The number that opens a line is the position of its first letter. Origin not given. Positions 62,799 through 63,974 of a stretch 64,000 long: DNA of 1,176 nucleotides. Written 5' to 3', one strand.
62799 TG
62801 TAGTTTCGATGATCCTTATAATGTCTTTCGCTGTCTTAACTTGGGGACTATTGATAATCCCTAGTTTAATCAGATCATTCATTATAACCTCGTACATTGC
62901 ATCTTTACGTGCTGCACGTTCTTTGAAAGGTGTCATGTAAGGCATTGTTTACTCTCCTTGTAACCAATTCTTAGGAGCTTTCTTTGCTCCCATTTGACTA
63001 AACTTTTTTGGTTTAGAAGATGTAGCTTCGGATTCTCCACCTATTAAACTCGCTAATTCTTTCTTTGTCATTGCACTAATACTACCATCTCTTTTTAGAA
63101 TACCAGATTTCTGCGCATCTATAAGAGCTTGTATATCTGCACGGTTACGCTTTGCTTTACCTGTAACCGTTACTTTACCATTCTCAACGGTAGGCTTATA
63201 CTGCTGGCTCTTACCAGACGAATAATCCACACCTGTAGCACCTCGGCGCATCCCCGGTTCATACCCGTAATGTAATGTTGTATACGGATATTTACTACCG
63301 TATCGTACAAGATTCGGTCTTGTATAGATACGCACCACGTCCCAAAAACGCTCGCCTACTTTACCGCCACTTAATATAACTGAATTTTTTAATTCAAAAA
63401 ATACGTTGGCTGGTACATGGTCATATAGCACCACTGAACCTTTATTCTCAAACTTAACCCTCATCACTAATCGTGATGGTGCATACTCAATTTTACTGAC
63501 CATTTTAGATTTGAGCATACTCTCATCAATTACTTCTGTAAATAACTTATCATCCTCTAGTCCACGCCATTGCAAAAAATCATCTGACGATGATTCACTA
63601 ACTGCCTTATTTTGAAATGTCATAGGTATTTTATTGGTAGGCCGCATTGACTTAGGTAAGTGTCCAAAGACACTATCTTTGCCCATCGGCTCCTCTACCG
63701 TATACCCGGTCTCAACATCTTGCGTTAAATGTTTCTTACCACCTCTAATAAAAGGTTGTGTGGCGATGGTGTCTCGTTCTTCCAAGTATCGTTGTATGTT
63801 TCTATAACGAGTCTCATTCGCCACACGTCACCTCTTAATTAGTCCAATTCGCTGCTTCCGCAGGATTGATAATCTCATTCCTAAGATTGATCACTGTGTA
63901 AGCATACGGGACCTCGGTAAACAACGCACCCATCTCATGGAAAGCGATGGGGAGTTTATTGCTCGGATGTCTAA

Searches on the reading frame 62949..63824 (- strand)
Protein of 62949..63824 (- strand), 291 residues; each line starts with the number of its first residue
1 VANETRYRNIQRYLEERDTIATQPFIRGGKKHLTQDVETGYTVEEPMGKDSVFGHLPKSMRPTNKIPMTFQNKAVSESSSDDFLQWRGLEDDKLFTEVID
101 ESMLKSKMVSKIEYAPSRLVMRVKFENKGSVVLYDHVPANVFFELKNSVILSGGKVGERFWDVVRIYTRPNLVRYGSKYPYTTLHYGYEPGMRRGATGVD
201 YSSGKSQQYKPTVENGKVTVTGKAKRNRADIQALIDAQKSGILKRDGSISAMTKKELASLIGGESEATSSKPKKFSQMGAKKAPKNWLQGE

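Call 14: search_protein_families(library=pfam, proteins=[window:62949-63824:-], max_evalue=0.01)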
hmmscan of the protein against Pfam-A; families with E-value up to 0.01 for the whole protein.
window:62949-63824:- (291 aa): 1 family
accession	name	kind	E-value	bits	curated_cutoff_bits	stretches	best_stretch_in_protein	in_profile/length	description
PF13619.11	KTSC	-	2.9e-07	30.5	25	1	105-148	1-43/58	KTSC domain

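Call 15: search_protein_families(library=phrogs, proteins=[window:62949-63824:-], max_evalue=0.001)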
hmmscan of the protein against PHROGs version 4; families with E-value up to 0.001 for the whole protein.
window:62949-63824:- (291 aa): 0 families
